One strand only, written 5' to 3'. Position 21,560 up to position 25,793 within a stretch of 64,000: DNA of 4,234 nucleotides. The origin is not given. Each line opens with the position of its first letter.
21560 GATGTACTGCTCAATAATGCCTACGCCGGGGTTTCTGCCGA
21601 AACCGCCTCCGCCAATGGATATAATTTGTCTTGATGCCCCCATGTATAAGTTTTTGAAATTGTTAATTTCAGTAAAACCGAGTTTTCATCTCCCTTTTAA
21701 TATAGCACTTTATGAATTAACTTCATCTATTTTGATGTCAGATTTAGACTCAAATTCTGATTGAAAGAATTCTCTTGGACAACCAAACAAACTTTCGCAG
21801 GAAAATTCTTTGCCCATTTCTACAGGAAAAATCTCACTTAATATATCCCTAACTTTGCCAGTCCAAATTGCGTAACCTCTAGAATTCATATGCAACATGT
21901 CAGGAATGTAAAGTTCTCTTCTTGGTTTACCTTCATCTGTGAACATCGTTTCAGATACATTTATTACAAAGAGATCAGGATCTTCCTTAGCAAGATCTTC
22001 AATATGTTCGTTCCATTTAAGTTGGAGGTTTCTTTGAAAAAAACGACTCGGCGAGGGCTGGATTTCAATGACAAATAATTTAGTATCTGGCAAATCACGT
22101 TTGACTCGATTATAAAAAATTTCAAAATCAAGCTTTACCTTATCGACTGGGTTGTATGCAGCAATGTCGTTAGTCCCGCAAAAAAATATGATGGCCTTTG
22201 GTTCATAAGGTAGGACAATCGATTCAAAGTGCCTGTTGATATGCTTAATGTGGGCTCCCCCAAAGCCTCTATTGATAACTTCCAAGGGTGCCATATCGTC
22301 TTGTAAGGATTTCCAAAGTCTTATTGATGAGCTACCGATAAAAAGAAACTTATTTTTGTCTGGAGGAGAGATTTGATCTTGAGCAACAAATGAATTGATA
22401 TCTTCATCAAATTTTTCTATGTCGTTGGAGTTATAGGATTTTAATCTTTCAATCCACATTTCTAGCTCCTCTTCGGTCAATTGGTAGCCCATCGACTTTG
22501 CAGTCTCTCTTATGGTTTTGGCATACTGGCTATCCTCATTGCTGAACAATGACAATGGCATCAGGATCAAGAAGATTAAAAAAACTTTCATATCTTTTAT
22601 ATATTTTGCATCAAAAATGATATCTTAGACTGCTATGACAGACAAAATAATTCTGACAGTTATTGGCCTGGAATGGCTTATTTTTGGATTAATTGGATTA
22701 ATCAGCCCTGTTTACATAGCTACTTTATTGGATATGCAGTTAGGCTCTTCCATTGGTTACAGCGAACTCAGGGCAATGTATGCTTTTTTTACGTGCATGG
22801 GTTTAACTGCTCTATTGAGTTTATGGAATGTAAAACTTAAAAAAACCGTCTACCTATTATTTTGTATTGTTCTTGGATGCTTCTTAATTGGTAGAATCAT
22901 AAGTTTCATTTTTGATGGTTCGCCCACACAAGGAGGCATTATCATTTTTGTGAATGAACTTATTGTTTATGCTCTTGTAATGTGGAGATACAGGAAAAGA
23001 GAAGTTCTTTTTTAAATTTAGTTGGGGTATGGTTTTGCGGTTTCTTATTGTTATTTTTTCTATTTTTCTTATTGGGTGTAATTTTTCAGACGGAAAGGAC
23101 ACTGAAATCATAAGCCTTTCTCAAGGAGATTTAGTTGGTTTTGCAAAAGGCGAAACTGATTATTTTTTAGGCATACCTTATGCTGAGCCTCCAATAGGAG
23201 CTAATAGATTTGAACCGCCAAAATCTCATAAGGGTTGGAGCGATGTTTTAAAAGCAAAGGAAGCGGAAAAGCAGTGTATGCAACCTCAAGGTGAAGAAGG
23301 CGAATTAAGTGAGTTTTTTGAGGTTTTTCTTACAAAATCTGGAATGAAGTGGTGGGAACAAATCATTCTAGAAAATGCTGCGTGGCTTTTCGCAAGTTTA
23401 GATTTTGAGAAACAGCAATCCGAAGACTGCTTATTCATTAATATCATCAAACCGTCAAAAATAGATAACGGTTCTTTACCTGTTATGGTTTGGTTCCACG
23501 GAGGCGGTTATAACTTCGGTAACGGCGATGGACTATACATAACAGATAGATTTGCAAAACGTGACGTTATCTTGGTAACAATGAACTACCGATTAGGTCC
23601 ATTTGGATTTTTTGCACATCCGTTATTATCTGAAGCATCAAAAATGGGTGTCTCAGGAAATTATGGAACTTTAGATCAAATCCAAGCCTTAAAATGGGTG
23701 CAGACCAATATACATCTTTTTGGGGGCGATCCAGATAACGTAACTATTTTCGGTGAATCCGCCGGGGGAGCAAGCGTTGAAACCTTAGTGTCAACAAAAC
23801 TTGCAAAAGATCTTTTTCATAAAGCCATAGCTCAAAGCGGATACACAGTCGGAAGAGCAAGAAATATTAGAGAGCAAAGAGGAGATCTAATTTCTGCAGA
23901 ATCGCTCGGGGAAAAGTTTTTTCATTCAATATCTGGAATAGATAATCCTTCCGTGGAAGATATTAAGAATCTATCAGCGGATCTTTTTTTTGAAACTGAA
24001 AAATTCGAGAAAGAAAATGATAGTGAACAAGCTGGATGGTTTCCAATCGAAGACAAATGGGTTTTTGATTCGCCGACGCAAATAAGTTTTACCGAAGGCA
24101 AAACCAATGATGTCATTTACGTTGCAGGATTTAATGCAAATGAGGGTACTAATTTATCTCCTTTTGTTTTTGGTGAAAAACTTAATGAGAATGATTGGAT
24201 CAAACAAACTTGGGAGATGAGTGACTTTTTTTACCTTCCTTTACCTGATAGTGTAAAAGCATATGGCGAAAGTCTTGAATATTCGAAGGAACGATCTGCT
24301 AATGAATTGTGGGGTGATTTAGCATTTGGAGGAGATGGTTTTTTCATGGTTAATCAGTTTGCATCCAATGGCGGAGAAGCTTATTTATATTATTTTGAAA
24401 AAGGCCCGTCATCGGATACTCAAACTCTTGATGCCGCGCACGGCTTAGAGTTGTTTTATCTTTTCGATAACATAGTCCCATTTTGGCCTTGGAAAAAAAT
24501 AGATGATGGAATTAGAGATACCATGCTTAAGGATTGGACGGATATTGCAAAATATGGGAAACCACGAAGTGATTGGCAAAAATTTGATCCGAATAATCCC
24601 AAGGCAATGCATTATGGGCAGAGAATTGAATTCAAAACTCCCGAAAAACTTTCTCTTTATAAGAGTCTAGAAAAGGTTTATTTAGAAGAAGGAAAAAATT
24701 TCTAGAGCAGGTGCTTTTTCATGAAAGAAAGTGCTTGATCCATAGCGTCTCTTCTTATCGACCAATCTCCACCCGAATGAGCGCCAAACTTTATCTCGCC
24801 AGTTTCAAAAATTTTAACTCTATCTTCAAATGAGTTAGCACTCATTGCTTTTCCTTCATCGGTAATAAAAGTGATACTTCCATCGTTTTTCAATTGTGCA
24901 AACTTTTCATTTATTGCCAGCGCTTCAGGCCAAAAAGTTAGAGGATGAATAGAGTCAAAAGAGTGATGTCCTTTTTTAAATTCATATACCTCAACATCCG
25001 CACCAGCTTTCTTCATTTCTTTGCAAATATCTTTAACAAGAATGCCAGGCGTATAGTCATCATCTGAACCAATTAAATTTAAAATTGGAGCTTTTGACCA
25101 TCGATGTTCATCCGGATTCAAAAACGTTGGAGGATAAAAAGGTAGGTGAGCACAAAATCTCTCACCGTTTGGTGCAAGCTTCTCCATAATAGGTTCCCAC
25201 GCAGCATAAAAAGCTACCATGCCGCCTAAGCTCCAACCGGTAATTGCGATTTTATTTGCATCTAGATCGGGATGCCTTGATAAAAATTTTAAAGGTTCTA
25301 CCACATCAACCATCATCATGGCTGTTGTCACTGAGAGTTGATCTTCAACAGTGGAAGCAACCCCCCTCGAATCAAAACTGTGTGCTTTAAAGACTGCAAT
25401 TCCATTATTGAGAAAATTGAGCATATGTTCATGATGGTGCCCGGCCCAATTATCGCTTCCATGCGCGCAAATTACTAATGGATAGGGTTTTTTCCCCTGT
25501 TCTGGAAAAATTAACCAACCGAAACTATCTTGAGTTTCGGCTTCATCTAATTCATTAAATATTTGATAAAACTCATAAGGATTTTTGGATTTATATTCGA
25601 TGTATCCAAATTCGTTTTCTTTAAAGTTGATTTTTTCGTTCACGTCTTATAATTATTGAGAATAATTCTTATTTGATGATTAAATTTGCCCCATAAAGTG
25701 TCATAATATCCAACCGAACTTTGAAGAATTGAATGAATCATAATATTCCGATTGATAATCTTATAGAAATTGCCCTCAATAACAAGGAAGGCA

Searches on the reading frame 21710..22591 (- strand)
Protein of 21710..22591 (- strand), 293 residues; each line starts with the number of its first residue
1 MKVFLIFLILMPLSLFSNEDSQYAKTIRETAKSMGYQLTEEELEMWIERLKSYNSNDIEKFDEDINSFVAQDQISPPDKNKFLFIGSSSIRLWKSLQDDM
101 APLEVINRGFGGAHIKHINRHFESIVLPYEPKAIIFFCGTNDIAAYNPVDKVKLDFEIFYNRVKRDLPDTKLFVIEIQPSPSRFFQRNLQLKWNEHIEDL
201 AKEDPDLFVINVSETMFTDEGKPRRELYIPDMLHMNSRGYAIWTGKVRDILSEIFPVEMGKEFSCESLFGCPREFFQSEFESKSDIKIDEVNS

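Call 70: search_protein_families(library=pfam, proteins=[window:21710-22591:-], max_evalue=0.001)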
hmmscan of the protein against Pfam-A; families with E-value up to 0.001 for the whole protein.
window:21710-22591:- (293 aa): 2 families
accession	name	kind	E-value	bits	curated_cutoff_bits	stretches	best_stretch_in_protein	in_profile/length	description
PF13472.12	Lipase_GDSL_2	-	9.4e-18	65.8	32.9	1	95-242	26-178/178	GDSL-like Lipase/Acylhydrolase family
PF00657.28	Lipase_GDSL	-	6.5e-07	30.2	23.6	1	105-243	44-204/208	GDSL-like Lipase/Acylhydrolase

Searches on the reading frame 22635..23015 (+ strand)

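Call 70: search_protein_families(library=pfam, proteins=[window:22635-23015:+], max_evalue=0.001)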
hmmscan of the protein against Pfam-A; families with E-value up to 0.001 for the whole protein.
window:22635-23015:+ (126 aa): 1 family
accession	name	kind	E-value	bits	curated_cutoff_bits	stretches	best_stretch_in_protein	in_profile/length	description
PF14248.12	DUF4345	-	1.5e-15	57.6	26.5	1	4-117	3-117/119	Domain of unknown function (DUF4345)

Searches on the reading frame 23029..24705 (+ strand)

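Call 70: search_protein_families(library=pfam, proteins=[window:23029-24705:+], max_evalue=0.001)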
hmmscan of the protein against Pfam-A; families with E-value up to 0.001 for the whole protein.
window:23029-24705:+ (558 aa): 4 families
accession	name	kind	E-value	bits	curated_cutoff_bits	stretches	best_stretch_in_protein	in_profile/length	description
PF00135.34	COesterase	-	6.3e-96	322.8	27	1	25-533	2-500/515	Carboxylesterase family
PF20434.5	BD-FAE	-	3.5e-08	33.7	26.8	0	139-189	3-57/215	BD-FAE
PF07859.19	Abhydrolase_3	-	6.3e-07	29.8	25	1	216-248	51-83/210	alpha/beta hydrolase fold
PF00326.27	Peptidase_S9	-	0.00035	20.6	22.6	1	209-273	37-99/213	Prolyl oligopeptidase family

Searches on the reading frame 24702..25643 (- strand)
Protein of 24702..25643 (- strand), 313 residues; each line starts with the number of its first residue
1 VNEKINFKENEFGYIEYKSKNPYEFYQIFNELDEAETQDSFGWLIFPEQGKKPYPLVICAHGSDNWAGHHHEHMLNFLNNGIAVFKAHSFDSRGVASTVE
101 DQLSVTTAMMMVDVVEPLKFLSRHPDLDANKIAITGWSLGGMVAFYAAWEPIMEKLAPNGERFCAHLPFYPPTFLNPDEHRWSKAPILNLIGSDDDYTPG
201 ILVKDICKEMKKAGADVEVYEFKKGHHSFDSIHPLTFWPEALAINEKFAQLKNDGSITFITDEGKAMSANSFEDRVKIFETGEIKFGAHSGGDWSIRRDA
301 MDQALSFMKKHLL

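Call 70: search_protein_families(library=pfam, proteins=[window:24702-25643:-], max_evalue=0.001)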
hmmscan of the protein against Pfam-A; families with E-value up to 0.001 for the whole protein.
window:24702-25643:- (313 aa): 8 families
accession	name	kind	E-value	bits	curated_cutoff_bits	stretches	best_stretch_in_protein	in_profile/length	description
PF01738.24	DLH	-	2.8e-10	40.6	21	1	109-230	76-189/217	Dienelactone hydrolase family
PF05448.18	AXE1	-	2.3e-07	30.4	21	1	29-155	61-202/321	Acetyl xylan esterase (AXE1)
PF12697.13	Abhydrolase_6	-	6.5e-07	30.7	26.3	1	57-148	1-84/217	Alpha/beta hydrolase family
PF20434.5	BD-FAE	-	4.6e-06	26.7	26.8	1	46-155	5-114/215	BD-FAE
PF00326.27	Peptidase_S9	-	4.1e-05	23.6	22.6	0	111-147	45-81/213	Prolyl oligopeptidase family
PF02230.22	Abhydrolase_2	-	0.00012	22.4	23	1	121-230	101-202/217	Phospholipase/Carboxylesterase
PF12146.15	Hydrolase_4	-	0.00024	20.9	27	0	53-148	3-94/239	Serine aminopeptidase, S33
PF08840.17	BAAT_C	-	0.00054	20.5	20.9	0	116-148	8-40/210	BAAT / Acyl-CoA thioester hydrolase C terminal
